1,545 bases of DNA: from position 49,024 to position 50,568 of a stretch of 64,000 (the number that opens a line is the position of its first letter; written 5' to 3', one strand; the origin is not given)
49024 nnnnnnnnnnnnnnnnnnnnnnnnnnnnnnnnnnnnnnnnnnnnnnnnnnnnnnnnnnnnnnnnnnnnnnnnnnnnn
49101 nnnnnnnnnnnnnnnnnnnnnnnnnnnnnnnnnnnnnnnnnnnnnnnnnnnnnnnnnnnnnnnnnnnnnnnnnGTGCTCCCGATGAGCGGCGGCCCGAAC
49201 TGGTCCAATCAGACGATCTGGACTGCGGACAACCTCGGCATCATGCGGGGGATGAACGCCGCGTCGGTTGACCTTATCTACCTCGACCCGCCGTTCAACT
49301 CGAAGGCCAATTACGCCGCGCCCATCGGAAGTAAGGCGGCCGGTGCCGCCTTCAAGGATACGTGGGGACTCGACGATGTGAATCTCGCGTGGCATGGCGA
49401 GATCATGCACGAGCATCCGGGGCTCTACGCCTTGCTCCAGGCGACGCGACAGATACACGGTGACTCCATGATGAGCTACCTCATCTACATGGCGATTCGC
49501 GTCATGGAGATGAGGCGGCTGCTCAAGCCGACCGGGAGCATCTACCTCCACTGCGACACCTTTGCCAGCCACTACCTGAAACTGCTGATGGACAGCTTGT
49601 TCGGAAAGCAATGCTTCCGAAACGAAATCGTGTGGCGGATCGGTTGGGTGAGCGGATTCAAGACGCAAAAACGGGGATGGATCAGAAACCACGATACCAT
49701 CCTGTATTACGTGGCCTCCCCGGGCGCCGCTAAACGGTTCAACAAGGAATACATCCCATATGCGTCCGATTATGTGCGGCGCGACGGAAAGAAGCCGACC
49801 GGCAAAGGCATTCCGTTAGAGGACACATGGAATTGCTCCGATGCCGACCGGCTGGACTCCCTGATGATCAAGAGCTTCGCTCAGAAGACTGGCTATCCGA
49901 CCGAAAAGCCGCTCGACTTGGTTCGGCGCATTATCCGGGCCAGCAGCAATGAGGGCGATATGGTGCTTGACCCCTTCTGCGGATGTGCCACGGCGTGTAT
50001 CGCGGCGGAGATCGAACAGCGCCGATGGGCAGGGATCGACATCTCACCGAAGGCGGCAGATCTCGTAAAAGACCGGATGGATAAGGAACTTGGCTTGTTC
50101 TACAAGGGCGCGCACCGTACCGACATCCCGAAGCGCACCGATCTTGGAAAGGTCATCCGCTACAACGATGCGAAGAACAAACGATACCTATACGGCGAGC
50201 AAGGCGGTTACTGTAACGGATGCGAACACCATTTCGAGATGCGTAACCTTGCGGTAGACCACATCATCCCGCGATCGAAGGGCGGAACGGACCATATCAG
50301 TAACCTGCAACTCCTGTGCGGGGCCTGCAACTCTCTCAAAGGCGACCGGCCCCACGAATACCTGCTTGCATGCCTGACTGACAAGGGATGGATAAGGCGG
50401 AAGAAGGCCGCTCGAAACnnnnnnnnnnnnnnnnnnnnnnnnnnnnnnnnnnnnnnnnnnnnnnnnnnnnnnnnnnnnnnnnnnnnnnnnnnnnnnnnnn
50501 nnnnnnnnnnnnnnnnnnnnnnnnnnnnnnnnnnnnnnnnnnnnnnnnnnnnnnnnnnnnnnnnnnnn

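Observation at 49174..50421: Orphan beta-class DNA methyltransferase fused to an HNH nuclease domain, lower-GC gene with no restriction partner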

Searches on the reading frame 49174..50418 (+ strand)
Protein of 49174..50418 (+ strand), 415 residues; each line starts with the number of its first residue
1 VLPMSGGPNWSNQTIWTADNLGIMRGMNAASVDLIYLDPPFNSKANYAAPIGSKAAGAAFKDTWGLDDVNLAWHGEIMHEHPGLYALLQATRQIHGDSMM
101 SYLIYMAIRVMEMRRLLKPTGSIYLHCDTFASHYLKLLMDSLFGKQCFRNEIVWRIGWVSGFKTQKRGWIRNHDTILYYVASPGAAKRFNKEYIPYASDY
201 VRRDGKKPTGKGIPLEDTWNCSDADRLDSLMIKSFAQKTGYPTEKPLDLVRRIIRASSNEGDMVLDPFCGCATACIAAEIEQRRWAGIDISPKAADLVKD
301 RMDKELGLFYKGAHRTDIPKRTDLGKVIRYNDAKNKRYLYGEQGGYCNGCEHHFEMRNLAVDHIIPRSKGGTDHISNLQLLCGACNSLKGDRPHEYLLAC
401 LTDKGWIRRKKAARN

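Call 3: search_protein_families(library=pfam, proteins=[window:49174-50418:+], max_evalue=0.1)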
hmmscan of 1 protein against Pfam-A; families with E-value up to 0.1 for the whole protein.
window:49174-50418:+ (415 aa): 9 families
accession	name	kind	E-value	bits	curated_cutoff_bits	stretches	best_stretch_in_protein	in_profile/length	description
PF01555.25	N6_N4_Mtase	-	7.9e-37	127.8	26.7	1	32-299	1-220/221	DNA methylase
PF01844.29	HNH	-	4.8e-13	49.5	21.4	1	347-392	1-47/47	HNH endonuclease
PF14279.12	HNH_5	-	9.2e-13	48.4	27.5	1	347-394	1-48/56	HNH endonuclease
PF13395.12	HNH_4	-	0.00013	22.3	22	1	355-392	15-51/54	HNH endonuclease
PF02945.21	Endonuclease_7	-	0.00015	22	23.6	1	330-391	8-65/82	Recombination endonuclease VII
PF17026.10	zf-RRPl_C4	-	0.0072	16.9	28.9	1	344-390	18-63/108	Putative ribonucleoprotein zinc-finger pf C4 type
PF03602.21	Cons_hypoth95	-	0.013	15.6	24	0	27-46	109-128/182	Conserved hypothetical protein 95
PF13847.12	Methyltransf_31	-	0.074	13.2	27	0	259-298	2-44/145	Methyltransferase domain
PF02086.21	MethyltransfD12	-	0.075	13.2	22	0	28-47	172-194/253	D12 class N6 adenine-specific DNA methyltransferase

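Call 4: search_protein_families(library=ncbifam, proteins=[window:49174-50418:+], max_evalue=0.1)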
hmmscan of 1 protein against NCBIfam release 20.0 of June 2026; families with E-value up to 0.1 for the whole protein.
window:49174-50418:+ (415 aa): 7 families
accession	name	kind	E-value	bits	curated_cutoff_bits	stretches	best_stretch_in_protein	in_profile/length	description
NF008572.0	PRK11524.1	equivalog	3.1e-22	79.1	292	3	241-294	195-248/294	adenine-specific DNA-methyltransferase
NF050803.1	DnaMtaseCcrMCaul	equivalog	4.6e-19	68.5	830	2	98-306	60-251/350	adenine-specific DNA-methyltransferase CcrM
NF040563.1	guided_IscB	equivalog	2.1e-11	43.5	175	1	334-400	182-246/314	RNA-guided endonuclease IscB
NF010253.0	PRK13699.1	subfamily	6.3e-11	42.4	244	1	231-294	134-197/226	DNA methyltransferase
NF049971.1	CRISPR_Cas9d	exception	3.1e-10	39.4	375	1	325-396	527-601/986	type II CRISPR RNA-guided endonuclease Cas9d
TIGR01865.2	cas_Csn1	equivalog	2.2e-07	29.5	100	1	323-399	551-634/1070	type II CRISPR RNA-guided endonuclease Cas9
NF047732.1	tRNAMtaseTrm5bMeth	equivalog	0.0057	15.7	500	1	251-302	189-239/337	tRNA (guanine(37)-N1)-methyltransferase Trm5b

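Call 5: search_protein_families(library=padloc, proteins=[window:49174-50418:+], max_evalue=0.1)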
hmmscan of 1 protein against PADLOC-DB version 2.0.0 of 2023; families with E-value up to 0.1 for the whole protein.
window:49174-50418:+ (415 aa): 97 families (the best 25 are shown)
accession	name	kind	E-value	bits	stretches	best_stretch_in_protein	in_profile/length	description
PDLC03339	MTase_II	-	8.1e-51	171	3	210-305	186-274/399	Type II methyltransferase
PDLC03300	MTase_II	-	4.7e-49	165.1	1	12-308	11-282/302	Type II methyltransferase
PDLC03354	MTase_II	-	8e-40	135.1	2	211-306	303-386/425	Type II methyltransferase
PDLC03633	MTase_III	-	3.2e-34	116.6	1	12-302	78-353/616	Type III methyltransferase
PDLC03371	MTase_II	-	8e-31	105.5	1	12-305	10-255/260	Type II methyltransferase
PDLC03299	MTase_II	-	9.5e-31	105.4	2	98-303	58-258/296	Type II methyltransferase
PDLC03636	MTase_III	-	2.9e-27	93.7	2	102-183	96-175/575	Type III methyltransferase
PDLC03238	MTase_II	-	7.3e-23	79.3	2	98-303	167-364/428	Type II methyltransferase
PDLC03265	MTase_II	-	1.8e-22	78.2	3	238-303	264-329/333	Type II methyltransferase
PDLC03638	MTase_III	-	4e-22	76.4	2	236-315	611-690/816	Type III methyltransferase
PDLC03320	MTase_II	-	5.3e-22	76.3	1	116-304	93-276/289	Type II methyltransferase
PDLC03644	MTase_III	-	1.2e-21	75.1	2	102-187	109-192/542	Type III methyltransferase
PDLC03635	MTase_III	-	3e-21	73.8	2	101-192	267-358/708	Type III methyltransferase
PDLC03387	MTase_II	-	7e-20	69.3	1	152-305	123-278/289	Type II methyltransferase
PDLC03216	MTase_II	-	1.3e-19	68.4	2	97-306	67-259/364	Type II methyltransferase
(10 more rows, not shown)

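Call 7: find_homologous_proteins(query=window:49174-50418:+)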
Query window:49174-50418:+ (415 aa): 8000 proteins with E <= 0.001 among 8000 candidates; the best 120 are listed.
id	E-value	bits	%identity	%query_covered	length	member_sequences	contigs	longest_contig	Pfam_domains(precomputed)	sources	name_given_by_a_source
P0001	4.9e-286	966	99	99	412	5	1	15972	PF01844.30,PF14279.13,PF01555.25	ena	-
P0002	1.7e-276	935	95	99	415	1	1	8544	PF01844.30,PF14279.13,PF01555.25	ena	-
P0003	2.6e-275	931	94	99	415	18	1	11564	PF01844.30,PF14279.13,PF01555.25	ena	-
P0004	3.3e-270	914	93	99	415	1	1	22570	PF01844.30,PF14279.13,PF01555.25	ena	-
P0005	7.2e-254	860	86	100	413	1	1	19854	PF13395.13,PF01844.30,PF14279.13,PF01555.25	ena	-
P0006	3.8e-253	858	86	100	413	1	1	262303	PF13395.13,PF01844.30,PF14279.13,PF01555.25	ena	-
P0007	9.9e-253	857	86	100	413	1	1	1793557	PF13395.13,PF01844.30,PF14279.13,PF01555.25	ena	-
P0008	3.6e-241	818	83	99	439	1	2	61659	PF01844.30,PF14279.13,PF01555.25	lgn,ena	-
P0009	5.9e-214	729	79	93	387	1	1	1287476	PF01844.30,PF14279.13,PF01555.25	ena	-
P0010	2.3e-203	694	75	94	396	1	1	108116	PF01844.30,PF02945.22,PF14279.13,PF01555.25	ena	-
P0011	3.7e-197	673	69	98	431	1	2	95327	PF01844.30,PF14279.13,PF01555.25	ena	-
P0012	2.2e-196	671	64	98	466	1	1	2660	PF01844.30,PF14279.13,PF01555.25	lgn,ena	-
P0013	4.3e-195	667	68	98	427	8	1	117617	PF01844.30,PF14279.13,PF01555.25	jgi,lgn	-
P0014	9.1e-195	666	71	95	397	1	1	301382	PF01844.30,PF14279.13,PF01555.25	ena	-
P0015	2.1e-194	664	64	98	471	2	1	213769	PF01844.30,PF14279.13,PF01555.25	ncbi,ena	-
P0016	1.8e-193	661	69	99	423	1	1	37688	PF01844.30,PF14279.13,PF01555.25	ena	-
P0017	3.2e-193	660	67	98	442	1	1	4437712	PF01844.30,PF14279.13,PF01555.25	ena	-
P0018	3.2e-193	660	70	99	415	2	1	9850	PF01844.30,PF14279.13,PF01555.25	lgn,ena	-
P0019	7.8e-191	653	77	49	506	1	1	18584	PF01844.30,PF14279.13,PF01555.25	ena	-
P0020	1.3e-190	652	66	98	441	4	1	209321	PF01844.30,PF14279.13,PF01555.25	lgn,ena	-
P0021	4.5e-190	650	75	49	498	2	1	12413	PF01844.30,PF14279.13,PF01555.25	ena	-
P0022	1.2e-189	649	81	43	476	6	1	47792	PF01844.30,PF14279.13,PF01555.25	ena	-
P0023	1.4e-189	648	68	98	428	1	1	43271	PF01844.30,PF14279.13,PF01555.25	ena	-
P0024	4.1e-189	647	68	99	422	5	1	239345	PF01844.30,PF14279.13,PF01555.25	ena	-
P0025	9.5e-189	646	66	98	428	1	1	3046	PF01844.30,PF14279.13,PF01555.25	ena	-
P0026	1.3e-188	645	70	98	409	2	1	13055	PF01844.30,PF14279.13,PF01555.25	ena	-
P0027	2.7e-188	644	71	49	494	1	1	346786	PF01844.30,PF14279.13,PF01555.25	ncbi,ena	-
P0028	6.3e-188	643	66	98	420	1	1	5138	PF01844.30,PF14279.13,PF01555.25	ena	-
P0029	1.0e-187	642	70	100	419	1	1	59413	PF13395.13,PF01844.30,PF14279.13,PF01555.25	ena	-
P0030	1.1e-187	642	69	98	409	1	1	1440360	PF01844.30,PF14279.13,PF01555.25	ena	-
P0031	2.3e-187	641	81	43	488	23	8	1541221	PF13395.13,PF01844.30,PF14279.13,PF01555.25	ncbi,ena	-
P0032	2.5e-187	641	66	98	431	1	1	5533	PF01844.30,PF14279.13,PF01555.25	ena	-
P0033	4.4e-187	640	62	99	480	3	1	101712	PF01844.30,PF14279.13,PF01555.25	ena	-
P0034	5.3e-187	640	70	49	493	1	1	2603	PF01844.30,PF14279.13,PF01555.25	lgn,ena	-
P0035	8.5e-187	639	67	100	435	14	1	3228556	PF13395.13,PF01844.30,PF14279.13,PF01555.25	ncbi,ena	-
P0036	1.3e-186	639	68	99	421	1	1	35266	PF01844.30,PF14279.13,PF01555.25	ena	-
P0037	1.6e-186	638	67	99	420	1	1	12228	PF01844.30,PF14279.13,PF01555.25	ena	-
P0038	2.7e-186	638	67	99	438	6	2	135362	PF01844.30,PF14279.13,PF01555.25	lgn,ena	-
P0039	4.4e-186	637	64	98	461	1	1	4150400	PF01844.30,PF14279.13,PF01555.25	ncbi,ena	-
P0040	1.1e-185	636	69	98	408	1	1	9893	PF01844.30,PF14279.13,PF01555.25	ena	-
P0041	1.2e-185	635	67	96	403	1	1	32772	PF01844.30,PF14279.13,PF01555.25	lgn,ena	-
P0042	1.5e-185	635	68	98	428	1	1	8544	PF13395.13,PF01844.30,PF14279.13,PF01555.25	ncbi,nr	ncbi:MAG: DNA methyltransferase, partial [Gammaproteobacteria bacterium]|nr:DNA methyltransferase [G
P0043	1.6e-185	635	61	99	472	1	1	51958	PF13395.13,PF01844.30,PF14279.13,PF01555.25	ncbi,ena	-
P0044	3.0e-185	634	68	93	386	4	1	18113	PF01844.30,PF14279.13,PF01555.25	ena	-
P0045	3.4e-185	634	69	98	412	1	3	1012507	PF01844.30,PF14279.13,PF01555.25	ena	-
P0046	5.9e-185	633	69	99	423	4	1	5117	PF01844.30,PF14279.13,PF01555.25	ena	-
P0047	7.9e-185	633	69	99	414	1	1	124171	PF01844.30,PF14279.13,PF01555.25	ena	-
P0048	9.5e-185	633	66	98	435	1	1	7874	PF13395.13,PF01844.30,PF14279.13,PF01555.25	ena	-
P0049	4.2e-184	630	65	99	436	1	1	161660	PF01844.30,PF14279.13,PF01555.25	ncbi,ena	-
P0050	4.6e-184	630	69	98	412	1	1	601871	PF01844.30,PF14279.13,PF01555.25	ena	-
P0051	7.0e-184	630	65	99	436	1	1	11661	PF01844.30,PF14279.13,PF01555.25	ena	-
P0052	7.6e-184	630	65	98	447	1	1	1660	PF01844.30,PF14279.13,PF01555.25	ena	-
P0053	1.1e-183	629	68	100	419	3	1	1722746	PF13395.13,PF01844.30,PF14279.13,PF01555.25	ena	-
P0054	1.2e-183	629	68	100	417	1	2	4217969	PF13395.13,PF01844.30,PF14279.13,PF01555.25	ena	-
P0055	1.7e-183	628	64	55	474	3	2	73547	PF01844.30,PF14279.13,PF01555.25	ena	-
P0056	1.9e-183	628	67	99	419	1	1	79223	PF01844.30,PF14279.13,PF01555.25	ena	-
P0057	2.2e-183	628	66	96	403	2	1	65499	PF01844.30,PF14279.13,PF01555.25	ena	-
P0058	5.8e-183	627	61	98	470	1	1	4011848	PF01844.30,PF14279.13,PF01555.25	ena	-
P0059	9.8e-183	626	69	49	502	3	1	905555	PF01844.30,PF14279.13,PF01555.25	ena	-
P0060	1.1e-182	626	67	99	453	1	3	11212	PF01844.30,PF14279.13,PF01555.25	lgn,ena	-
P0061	1.1e-182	626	60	98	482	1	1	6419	PF01844.30,PF14279.13,PF01555.25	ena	-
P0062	2.2e-182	625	68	94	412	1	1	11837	PF01844.30,PF14279.13,PF01555.25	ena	-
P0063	2.4e-182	625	79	43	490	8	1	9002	PF01844.30,PF14279.13,PF01555.25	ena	-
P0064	3.5e-182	624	67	100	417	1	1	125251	PF13395.13,PF01844.30,PF14279.13,PF01555.25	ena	-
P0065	9.7e-182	623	77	43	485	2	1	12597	PF01844.30,PF14279.13,PF01555.25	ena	-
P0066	1.4e-181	622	64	99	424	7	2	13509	PF13395.13,PF01844.30,PF14279.13,PF01555.25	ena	-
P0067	2.9e-181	621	67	94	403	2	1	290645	PF01844.30,PF14279.13,PF01555.25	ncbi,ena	-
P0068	4.0e-181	621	65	99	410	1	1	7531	PF01844.30,PF14279.13,PF01555.25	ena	-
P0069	1.5e-180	619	66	97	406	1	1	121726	PF01844.30,PF14279.13,PF01555.25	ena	-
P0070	2.4e-180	618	71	50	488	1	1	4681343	PF01844.30,PF14279.13,PF01555.25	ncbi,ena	-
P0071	8.3e-180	616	64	98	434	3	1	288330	PF01844.30,PF14279.13,PF01555.25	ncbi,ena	-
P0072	1.0e-179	616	62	100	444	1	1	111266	PF13395.13,PF01844.30,PF14279.13,PF01555.25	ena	-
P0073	1.6e-179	615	65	98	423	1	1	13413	PF01844.30,PF14279.13,PF01555.25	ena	-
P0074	2.0e-179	615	63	99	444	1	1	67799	PF01844.30,PF14279.13,PF01555.25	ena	-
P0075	2.3e-179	615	72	49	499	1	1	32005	PF01844.30,PF14279.13,PF01555.25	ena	-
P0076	3.3e-179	614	65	99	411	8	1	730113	PF01844.30,PF02945.22,PF14279.13,PF01555.25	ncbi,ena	-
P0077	3.5e-179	614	68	98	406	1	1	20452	PF01844.30,PF14279.13,PF01555.25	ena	-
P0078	6.0e-179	613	66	96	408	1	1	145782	PF01844.30,PF14279.13,PF01555.25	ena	-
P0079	6.5e-179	613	64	99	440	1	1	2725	PF01844.30,PF14279.13,PF01555.25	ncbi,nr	ncbi:MAG: hypothetical protein F4X39_04840 [Acidobacteriia bacterium]|nr:hypothetical protein [Terri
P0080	7.8e-179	613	65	99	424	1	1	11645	PF13395.13,PF01844.30,PF14279.13,PF01555.25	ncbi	-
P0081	1.2e-178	612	70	92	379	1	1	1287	PF01844.30,PF14279.13,PF01555.25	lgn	-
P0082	3.9e-178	611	76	43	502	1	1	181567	PF01844.30,PF14279.13,PF01555.25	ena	-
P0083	4.5e-178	611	66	98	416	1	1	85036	PF13395.13,PF01844.30,PF14279.13,PF01555.25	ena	-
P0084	4.7e-178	610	63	100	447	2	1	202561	PF01844.30,PF14279.13,PF01555.25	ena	-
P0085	4.9e-178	610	64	98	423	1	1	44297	PF01844.30,PF14279.13,PF01555.25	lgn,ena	-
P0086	5.9e-178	610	64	99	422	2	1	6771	PF01844.30,PF14279.13,PF01555.25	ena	-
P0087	6.1e-178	610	65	94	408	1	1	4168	PF01844.30,PF14279.13,PF01555.25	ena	-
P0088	1.1e-177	609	65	98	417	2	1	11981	PF01844.30,PF02945.22,PF14279.13,PF01555.25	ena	-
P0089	1.6e-177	609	64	99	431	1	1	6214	PF01844.30,PF14279.13,PF01555.25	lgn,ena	-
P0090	3.7e-177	608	65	97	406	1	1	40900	PF01844.30,PF02945.22,PF14279.13,PF01555.25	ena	-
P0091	7.3e-177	607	65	95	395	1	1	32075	PF01844.30,PF14279.13,PF01555.25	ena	-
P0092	9.3e-177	606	66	94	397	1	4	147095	PF13847.13,PF01844.30,PF14279.13,PF01555.25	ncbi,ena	-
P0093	1.2e-176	606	72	48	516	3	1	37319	PF01844.30,PF14279.13,PF01555.25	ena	-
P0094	1.6e-176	605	63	94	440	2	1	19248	PF01844.30,PF14279.13,PF01555.25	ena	-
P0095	2.0e-176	605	58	100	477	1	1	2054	PF01844.30,PF14279.13,PF01555.25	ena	-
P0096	3.0e-176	605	65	99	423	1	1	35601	PF01844.30,PF14279.13,PF01555.25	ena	-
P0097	3.2e-176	604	61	94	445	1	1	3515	PF01844.30,PF14279.13,PF01555.25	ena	-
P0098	4.0e-176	604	66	98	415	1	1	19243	PF01844.30,PF14279.13,PF01555.25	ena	-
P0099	5.2e-176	604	67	50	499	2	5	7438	PF01844.30,PF14279.13,PF01555.25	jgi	-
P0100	5.3e-176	604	59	99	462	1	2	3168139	PF01844.30,PF14279.13,PF01555.25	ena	-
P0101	5.3e-176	604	72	48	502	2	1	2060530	PF01844.30,PF14279.13,PF01555.25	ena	-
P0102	5.4e-176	604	64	99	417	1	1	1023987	PF01844.30,PF14279.13,PF01555.25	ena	-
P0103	6.5e-176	603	65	97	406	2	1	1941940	PF01844.30,PF14279.13,PF01555.25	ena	-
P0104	8.8e-176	603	57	100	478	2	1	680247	PF01844.30,PF14279.13,PF01555.25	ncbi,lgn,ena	-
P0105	8.9e-176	603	76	42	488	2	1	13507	PF01844.30,PF02945.22,PF14279.13,PF01555.25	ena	-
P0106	1.1e-175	603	64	96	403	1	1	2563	PF01844.30,PF14279.13,PF01555.25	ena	-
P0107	1.1e-175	603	65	98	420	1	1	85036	PF13395.13,PF01844.30,PF14279.13,PF01555.25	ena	-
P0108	1.2e-175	603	66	99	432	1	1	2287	PF05724.18,PF01844.30,PF02945.22,PF14279.13,PF01555.25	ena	-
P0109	1.6e-175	602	65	97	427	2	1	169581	PF01844.30,PF14279.13,PF01555.25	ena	-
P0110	2.0e-175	602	66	95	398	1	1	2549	PF01844.30,PF14279.13,PF01555.25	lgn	-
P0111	2.0e-175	602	64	97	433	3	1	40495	PF01844.30,PF14279.13,PF01555.25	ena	-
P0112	2.4e-175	602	65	98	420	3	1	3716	PF01844.30,PF14279.13,PF01555.25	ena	-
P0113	2.7e-175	601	64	96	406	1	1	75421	PF01844.30,PF14279.13,PF01555.25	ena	-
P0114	3.0e-175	601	64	98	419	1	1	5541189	PF01844.30,PF14279.13,PF01555.25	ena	-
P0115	3.2e-175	601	66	98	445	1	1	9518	PF01844.30,PF14279.13,PF01555.25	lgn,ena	-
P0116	4.0e-175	601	61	99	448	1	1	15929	PF13395.13,PF01844.30,PF14279.13,PF01555.25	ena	-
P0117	5.1e-175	600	57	61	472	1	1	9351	PF01844.30,PF14279.13,PF01555.25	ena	-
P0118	8.5e-175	600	66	98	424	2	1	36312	PF01844.30,PF14279.13,PF01555.25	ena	-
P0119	1.0e-174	599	65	98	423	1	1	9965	PF01844.30,PF14279.13,PF01555.25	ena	-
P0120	1.7e-174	599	64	97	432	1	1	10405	PF01844.30,PF14279.13,PF01555.25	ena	-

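Call 16: find_encoding_contigs(protein=P0001, flank=6000, max_places=4)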
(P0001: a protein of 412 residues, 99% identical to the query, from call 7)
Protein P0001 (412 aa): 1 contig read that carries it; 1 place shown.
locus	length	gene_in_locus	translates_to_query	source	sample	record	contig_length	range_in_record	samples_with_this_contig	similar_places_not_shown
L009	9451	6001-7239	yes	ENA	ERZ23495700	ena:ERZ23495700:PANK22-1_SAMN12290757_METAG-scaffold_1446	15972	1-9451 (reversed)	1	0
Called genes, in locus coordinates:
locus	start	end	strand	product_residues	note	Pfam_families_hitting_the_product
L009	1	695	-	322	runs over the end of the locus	PF00296:Bac_luciferase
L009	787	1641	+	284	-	PF00106:adh_short, PF01370:Epimerase (weak), PF08659:KR, PF13561:adh_short_C2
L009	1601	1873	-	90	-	-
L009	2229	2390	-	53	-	-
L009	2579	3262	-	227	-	PF02737:3HCDH_N, PF00725:3HCDH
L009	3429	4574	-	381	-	PF02492:cobW, PF07683:CobW_C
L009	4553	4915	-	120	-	-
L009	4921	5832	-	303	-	PF01522:Polysacc_deac_1, PF10096:DUF2334 (weak)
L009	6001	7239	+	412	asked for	PF01555:N6_N4_Mtase, PF01844:HNH, PF14279:HNH_5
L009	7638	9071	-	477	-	PF01523:PmbA_TldD_1st, PF19290:PmbA_TldD_2nd, PF19289:PmbA_TldD_3rd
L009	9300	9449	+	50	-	?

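Call 17: find_encoding_contigs(protein=P0004, flank=6000, max_places=4)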
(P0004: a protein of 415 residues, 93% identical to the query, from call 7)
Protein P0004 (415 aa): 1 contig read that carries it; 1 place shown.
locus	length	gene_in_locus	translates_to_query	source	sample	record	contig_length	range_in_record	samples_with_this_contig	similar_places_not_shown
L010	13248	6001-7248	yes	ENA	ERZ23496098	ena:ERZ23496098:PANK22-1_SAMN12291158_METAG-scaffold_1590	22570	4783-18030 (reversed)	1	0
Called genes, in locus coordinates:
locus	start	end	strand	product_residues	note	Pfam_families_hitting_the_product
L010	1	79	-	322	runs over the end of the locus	PF00296:Bac_luciferase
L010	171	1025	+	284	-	PF00106:adh_short, PF01370:Epimerase (weak), PF08659:KR, PF13561:adh_short_C2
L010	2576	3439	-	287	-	PF02737:3HCDH_N, PF00725:3HCDH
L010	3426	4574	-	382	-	PF02492:cobW, PF07683:CobW_C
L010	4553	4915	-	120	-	-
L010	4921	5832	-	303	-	PF01522:Polysacc_deac_1, PF10096:DUF2334 (weak)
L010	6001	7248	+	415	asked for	PF01555:N6_N4_Mtase, PF01844:HNH, PF14279:HNH_5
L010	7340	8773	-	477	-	PF01523:PmbA_TldD_1st, PF19290:PmbA_TldD_2nd, PF19289:PmbA_TldD_3rd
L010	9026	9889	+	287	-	PF02790:COX2_TM, PF00116:COX2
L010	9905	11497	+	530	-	PF00115:COX1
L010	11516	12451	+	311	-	PF01040:UbiA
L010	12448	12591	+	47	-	PF27516:YCO2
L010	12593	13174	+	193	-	PF04442:CtaG_Cox11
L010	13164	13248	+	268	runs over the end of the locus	PF00510:COX3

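Call 18: find_encoding_contigs(protein=P0007, flank=6000, max_places=4)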
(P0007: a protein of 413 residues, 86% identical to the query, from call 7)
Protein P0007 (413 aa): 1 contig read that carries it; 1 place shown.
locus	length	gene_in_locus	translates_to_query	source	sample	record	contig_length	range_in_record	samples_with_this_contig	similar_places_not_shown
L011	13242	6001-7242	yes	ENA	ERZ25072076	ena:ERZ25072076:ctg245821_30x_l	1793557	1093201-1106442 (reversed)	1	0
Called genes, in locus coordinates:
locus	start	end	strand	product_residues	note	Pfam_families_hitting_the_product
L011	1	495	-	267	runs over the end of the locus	PF00596:Aldolase_II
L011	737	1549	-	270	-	PF01557:FAA_hydrolase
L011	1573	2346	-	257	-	PF00117:GATase, PF07722:Peptidase_C26 (weak)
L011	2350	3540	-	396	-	PF01717:Meth_synt_2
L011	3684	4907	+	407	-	-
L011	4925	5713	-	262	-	-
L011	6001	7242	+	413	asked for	PF01555:N6_N4_Mtase, PF01844:HNH, PF13395:HNH_4 (faint), PF14279:HNH_5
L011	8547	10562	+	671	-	PF05378:Hydant_A_N, PF01968:Hydantoinase_A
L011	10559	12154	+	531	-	PF02538:Hydantoinase_B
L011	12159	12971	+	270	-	PF00106:adh_short, PF08659:KR, PF23441:SDR, PF13561:adh_short_C2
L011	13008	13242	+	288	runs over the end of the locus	PF00941:FAD_binding_5, PF03450:CO_deh_flav_C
